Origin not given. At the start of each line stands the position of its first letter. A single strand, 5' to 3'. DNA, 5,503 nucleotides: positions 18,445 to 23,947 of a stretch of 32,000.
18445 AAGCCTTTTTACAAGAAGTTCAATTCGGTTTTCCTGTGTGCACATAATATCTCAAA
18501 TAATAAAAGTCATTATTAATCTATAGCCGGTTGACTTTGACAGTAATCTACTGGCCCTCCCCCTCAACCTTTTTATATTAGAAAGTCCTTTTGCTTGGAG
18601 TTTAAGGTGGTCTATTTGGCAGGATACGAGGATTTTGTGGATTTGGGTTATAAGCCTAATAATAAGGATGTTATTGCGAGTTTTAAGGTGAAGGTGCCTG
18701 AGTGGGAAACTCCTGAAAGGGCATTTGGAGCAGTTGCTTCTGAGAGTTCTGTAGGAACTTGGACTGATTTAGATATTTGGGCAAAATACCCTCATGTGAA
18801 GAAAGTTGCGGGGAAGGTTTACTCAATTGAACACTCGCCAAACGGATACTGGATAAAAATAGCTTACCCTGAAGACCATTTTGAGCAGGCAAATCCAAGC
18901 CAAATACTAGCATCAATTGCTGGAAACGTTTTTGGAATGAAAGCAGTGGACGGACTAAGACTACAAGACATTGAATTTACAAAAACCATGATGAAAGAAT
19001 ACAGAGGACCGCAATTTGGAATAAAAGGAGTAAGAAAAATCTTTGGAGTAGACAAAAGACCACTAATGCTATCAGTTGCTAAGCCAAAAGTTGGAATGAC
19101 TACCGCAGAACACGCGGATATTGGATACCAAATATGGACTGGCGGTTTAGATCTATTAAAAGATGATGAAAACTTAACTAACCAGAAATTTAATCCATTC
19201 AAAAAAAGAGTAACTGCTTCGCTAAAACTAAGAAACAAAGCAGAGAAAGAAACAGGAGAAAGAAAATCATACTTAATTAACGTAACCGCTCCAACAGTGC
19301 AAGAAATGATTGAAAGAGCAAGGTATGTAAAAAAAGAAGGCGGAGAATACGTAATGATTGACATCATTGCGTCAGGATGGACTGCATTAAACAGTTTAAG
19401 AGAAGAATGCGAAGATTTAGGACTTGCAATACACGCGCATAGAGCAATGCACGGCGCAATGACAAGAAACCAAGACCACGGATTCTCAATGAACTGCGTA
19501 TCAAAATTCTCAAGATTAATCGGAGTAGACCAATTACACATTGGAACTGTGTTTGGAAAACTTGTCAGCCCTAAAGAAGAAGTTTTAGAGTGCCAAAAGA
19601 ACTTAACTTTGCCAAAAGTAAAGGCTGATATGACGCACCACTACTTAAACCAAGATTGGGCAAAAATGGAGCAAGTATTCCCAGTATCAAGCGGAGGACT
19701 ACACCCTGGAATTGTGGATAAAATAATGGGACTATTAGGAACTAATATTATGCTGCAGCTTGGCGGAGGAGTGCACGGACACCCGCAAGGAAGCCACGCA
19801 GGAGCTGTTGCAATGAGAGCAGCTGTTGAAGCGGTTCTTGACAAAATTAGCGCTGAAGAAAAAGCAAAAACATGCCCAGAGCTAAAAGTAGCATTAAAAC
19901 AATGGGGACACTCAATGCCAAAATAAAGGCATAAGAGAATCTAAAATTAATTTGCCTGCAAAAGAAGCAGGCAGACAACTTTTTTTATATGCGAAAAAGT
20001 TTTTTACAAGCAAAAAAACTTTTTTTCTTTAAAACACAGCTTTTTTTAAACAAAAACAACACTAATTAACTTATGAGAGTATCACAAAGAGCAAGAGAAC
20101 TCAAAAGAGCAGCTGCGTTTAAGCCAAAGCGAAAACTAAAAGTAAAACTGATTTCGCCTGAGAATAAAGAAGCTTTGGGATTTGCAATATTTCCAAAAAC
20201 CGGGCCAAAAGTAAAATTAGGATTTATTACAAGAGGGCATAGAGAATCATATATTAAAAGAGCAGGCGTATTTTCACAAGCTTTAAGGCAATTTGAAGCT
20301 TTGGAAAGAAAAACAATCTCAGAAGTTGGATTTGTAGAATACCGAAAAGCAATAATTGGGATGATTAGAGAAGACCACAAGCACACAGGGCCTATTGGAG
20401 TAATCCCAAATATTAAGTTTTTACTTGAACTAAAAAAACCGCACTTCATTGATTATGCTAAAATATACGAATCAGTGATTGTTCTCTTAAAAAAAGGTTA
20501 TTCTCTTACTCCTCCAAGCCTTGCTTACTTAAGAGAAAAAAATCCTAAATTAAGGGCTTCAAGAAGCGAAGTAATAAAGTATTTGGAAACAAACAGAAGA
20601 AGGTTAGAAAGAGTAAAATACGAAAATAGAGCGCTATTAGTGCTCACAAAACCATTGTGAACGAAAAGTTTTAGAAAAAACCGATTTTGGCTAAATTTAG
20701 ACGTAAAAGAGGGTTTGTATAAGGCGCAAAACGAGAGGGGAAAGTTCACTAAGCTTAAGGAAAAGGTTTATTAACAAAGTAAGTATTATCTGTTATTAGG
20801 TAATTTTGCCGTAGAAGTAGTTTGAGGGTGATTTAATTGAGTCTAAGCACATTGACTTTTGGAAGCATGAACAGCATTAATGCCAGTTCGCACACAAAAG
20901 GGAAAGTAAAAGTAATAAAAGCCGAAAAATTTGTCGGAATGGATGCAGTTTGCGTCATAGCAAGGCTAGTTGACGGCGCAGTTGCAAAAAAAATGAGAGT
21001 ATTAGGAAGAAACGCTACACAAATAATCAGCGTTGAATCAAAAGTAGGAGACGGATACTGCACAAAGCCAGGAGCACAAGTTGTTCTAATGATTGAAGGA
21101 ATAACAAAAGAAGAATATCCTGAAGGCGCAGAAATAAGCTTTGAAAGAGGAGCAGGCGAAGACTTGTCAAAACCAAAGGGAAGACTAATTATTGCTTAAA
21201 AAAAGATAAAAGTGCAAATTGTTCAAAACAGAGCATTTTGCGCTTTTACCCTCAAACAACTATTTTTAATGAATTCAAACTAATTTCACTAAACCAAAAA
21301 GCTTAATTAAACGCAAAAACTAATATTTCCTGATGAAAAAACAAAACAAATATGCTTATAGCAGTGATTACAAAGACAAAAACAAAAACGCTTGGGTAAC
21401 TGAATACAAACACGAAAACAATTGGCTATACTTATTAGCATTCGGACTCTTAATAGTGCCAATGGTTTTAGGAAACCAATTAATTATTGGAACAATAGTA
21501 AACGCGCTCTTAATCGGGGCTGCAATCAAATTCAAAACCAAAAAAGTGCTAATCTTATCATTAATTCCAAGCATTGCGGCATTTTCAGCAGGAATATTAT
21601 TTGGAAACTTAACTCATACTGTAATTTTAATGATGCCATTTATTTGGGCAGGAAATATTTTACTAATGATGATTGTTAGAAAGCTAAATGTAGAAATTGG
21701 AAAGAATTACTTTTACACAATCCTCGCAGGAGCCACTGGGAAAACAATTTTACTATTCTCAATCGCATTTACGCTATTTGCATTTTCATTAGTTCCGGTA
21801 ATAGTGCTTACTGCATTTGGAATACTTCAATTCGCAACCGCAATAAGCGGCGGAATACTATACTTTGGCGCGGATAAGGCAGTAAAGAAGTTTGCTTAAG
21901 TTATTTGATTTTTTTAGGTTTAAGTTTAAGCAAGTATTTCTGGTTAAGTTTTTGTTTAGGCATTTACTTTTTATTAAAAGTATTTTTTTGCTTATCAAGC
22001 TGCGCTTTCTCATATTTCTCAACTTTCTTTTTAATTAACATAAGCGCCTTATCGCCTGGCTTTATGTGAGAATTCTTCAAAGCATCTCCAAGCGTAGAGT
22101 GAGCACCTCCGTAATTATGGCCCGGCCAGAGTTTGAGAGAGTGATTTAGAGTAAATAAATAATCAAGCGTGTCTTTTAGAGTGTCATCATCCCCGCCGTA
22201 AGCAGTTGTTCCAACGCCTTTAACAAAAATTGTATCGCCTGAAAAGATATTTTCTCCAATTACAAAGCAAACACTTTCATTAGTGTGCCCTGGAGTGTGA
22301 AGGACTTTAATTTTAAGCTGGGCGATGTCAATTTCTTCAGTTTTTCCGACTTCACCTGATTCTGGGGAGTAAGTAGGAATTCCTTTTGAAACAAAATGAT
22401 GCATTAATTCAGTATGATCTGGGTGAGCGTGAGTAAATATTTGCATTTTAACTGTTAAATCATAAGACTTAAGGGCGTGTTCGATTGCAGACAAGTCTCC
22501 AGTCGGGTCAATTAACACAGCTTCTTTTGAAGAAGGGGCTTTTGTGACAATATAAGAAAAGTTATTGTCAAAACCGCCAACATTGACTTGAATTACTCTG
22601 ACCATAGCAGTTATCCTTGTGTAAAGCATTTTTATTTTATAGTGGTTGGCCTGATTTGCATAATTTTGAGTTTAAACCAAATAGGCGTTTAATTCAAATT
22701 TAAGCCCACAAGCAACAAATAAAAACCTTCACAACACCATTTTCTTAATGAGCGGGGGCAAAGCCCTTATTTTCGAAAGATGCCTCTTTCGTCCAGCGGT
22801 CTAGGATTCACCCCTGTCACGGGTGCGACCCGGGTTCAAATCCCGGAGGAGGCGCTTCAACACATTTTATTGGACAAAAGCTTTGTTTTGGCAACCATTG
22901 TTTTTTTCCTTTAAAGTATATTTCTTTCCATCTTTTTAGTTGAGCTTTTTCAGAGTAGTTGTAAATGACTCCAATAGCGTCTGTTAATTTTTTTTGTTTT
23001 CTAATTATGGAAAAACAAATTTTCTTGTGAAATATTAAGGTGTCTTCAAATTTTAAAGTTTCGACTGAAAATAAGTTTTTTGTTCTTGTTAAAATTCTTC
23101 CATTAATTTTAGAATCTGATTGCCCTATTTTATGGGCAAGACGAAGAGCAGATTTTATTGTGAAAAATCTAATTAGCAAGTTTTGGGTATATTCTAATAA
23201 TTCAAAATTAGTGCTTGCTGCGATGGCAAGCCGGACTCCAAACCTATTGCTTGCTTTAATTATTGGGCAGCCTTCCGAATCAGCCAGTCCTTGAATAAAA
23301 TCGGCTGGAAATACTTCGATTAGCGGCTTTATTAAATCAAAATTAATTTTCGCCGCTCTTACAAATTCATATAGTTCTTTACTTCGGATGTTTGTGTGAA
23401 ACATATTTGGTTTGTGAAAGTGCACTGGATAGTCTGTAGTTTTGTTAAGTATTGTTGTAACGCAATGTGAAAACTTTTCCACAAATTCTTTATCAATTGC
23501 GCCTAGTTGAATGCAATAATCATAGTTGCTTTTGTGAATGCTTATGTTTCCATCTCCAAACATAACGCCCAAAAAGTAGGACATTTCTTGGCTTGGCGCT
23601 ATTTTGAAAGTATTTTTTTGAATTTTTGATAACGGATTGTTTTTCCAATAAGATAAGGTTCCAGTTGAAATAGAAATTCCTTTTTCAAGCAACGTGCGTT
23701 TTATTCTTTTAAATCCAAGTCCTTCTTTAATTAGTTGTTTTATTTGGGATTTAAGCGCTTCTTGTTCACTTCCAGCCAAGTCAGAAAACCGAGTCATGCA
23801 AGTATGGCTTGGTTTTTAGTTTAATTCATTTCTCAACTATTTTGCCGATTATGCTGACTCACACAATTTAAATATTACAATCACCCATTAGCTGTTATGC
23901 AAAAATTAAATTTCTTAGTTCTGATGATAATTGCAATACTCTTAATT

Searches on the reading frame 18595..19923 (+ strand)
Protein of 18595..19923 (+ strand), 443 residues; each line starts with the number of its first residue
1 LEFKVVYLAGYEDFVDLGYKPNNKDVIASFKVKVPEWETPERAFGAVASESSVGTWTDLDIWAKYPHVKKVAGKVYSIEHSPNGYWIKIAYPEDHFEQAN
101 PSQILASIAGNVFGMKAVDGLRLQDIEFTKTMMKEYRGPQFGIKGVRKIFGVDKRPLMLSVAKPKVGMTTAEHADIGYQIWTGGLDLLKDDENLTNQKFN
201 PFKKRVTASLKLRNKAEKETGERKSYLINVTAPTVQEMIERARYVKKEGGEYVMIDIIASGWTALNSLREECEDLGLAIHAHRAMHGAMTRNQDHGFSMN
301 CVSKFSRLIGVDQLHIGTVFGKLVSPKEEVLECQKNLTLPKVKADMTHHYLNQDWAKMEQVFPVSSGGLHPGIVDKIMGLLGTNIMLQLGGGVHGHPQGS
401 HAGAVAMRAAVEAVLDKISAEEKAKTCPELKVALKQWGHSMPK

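Call 3: search_protein_families(library=pfam, proteins=[window:18595-19923:+], max_evalue=0.1)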
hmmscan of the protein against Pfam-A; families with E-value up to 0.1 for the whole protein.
window:18595-19923:+ (443 aa): 2 families
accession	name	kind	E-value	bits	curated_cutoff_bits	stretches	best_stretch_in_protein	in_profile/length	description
PF00016.26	RuBisCO_large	-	8.1e-88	295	30.1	1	142-437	1-299/299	Ribulose bisphosphate carboxylase large chain, catalytic domain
PF02788.21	RuBisCO_large_N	-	5.4e-33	114.2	20.7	1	13-130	1-118/120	Ribulose bisphosphate carboxylase large chain, N-terminal domain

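Call 5: search_protein_families(library=ncbifam, proteins=[window:18595-19923:+], max_evalue=0.1)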
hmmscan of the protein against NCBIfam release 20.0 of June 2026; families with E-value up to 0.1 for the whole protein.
window:18595-19923:+ (443 aa): 6 families
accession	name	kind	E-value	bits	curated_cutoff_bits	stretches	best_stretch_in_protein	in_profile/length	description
TIGR03326.1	rubisco_III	equivalog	1.3e-175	584.4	497.45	1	13-437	1-426/426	type III ribulose-bisphosphate carboxylase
NF003252.0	PRK04208.1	subfamily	8e-165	548.9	438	1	12-442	15-460/468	ribulose-bisphosphate carboxylase large subunit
NF007095.0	PRK09549.1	equivalog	7.2e-77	258.6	409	1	25-440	3-404/407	2,3-diketo-5-methylthiopentyl-1-phosphate enolase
NF010002.0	PRK13475.1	equivalog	3.4e-69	233.7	489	1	25-437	23-440/459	ribulose-bisphosphate carboxylase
TIGR03332.1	salvage_mtnW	equivalog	4.1e-65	220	513.6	1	26-438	3-407/407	2,3-diketo-5-methylthiopentyl-1-phosphate enolase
NF042437.1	OxoIsoapPDcar_OiaX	equivalog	2.2e-56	191.5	700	1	87-438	76-412/412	3-oxo-isoapionate-4-phosphate decarboxylase OiaX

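Call 16: find_related_loci(query=window:18595-19923:+, collection=genome_contigs, flank=10000)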
Query window:18595-19923:+ (443 aa) in genome_contigs; peptide patterns used: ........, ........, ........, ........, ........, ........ (x = any residue, [..] = any of these).
63 stretches matched a pattern; 37 encode a relative of the query (tblastn E <= 1e-3); 37 distinct loci.
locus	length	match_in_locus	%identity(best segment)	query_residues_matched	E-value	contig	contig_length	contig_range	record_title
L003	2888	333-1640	93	8-443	0e+0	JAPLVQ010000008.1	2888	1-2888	MAG: Candidatus Iainarchaeum archaeon isolate LacPavin_0419_WC90_MAG_36_6 LacPavin_0419_WC90_scaffold_192434, whole geno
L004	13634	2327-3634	83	8-443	0e+0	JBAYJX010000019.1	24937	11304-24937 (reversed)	MAG: archaeon isolate SO_2016_GW1_66 scaffold03494_OW334_2016, whole genome shotgun sequence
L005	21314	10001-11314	83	6-443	0e+0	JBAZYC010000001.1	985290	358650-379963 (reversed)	MAG: archaeon isolate SO_2017_GW1_71 NODE_17_length_985290_cov_1.729804_OW334_2017, whole genome shotgun sequence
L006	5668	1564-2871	82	8-443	0e+0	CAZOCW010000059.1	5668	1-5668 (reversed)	MAG TPA_asm: uncultured archaeon isolate SRP272421_co2_118 genome assembly, contig: NODE_58662_length_5668_cov_4.917335,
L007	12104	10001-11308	81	8-443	0e+0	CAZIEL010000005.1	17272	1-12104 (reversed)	MAG TPA_asm: uncultured archaeon isolate SRP098346_co1_442 genome assembly, contig: NODE_3379_length_17272_cov_9.321543,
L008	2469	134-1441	81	8-443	0e+0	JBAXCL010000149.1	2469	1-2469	MAG: archaeon isolate ELA192 MAG192_151, whole genome shotgun sequence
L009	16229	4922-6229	81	8-443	0e+0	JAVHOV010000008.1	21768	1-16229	MAG: archaeon isolate WB02no2_33_12 NODE_1456_length_21768_cov_7.479528, whole genome shotgun sequence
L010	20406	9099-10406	81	8-443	0e+0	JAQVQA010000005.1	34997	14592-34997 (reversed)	MAG: Candidatus ainarchaeum sp. isolate STF1_216 NODE_2518_length_34997_cov_18.816232_Sandtown_F1, whole genome shotgun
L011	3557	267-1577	80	7-443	0e+0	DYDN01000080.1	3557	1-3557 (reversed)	MAG TPA_asm: Candidatus Forterrea sp. isolate IMS_BF NODE_6301_length_3560_cov_165.972, whole genome shotgun sequence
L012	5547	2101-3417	78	5-443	0e+0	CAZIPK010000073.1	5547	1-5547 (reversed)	MAG TPA_asm: uncultured archaeon isolate binchicken_co16_357 genome assembly, contig: NODE_24085_length_5547_cov_4.89038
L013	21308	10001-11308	79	8-443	0e+0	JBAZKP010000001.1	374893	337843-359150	MAG: archaeon isolate SO_2017_LW4_146 scaffold_74_c1_LW137-91_2017, whole genome shotgun sequence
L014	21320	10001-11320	78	5-443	0e+0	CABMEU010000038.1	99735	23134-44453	uncultured archaeon isolate LFW-252_2 genome assembly, contig: LFW2522_5, whole genome shotgun sequence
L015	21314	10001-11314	82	6-443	0e+0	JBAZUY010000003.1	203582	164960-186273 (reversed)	MAG: archaeon isolate SO_2017_GW1_24 NODE_512_length_203582_cov_2.340911_OW334_2017, whole genome shotgun sequence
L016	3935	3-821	95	171-443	0e+0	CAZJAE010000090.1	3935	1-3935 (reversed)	MAG TPA_asm: uncultured archaeon isolate binchicken_co115_24 genome assembly, contig: NODE_31848_length_3935_cov_4.26391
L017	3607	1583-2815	51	11-442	3e-149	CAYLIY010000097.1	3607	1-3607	MAG TPA_asm: uncultured Nitrososphaeria archaeon isolate binchicken_co184_20 genome assembly, contig: NODE_57300_length_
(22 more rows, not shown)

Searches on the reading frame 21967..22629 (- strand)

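Call 80: search_protein_families(library=pfam, proteins=[window:21967-22629:-], max_evalue=0.001)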
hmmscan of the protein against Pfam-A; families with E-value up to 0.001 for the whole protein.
window:21967-22629:- (221 aa): 1 family
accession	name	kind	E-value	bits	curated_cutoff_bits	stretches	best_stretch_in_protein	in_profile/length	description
PF00753.33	Lactamase_B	-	1.3e-11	45.2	22.7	2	92-171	109-196/196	Metallo-beta-lactamase superfamily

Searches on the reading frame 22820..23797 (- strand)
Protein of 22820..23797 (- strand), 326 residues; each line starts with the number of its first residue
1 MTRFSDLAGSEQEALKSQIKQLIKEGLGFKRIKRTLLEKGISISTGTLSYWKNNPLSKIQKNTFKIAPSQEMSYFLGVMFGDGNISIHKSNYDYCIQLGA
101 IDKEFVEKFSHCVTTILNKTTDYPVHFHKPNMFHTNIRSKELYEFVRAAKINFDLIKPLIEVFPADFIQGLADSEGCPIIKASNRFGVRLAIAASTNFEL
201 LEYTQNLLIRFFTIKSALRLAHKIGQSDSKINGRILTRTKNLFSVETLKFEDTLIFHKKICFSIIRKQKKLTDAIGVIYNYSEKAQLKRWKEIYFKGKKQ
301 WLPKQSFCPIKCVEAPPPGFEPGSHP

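Call 80: search_protein_families(library=pfam, proteins=[window:22820-23797:-], max_evalue=0.001)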
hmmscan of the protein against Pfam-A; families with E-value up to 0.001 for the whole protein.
window:22820-23797:- (326 aa): 1 family
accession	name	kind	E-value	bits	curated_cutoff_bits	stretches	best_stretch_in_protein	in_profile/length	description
PF14528.11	LAGLIDADG_3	-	1.4e-05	25.7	22.5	0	165-228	4-62/82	LAGLIDADG-like domain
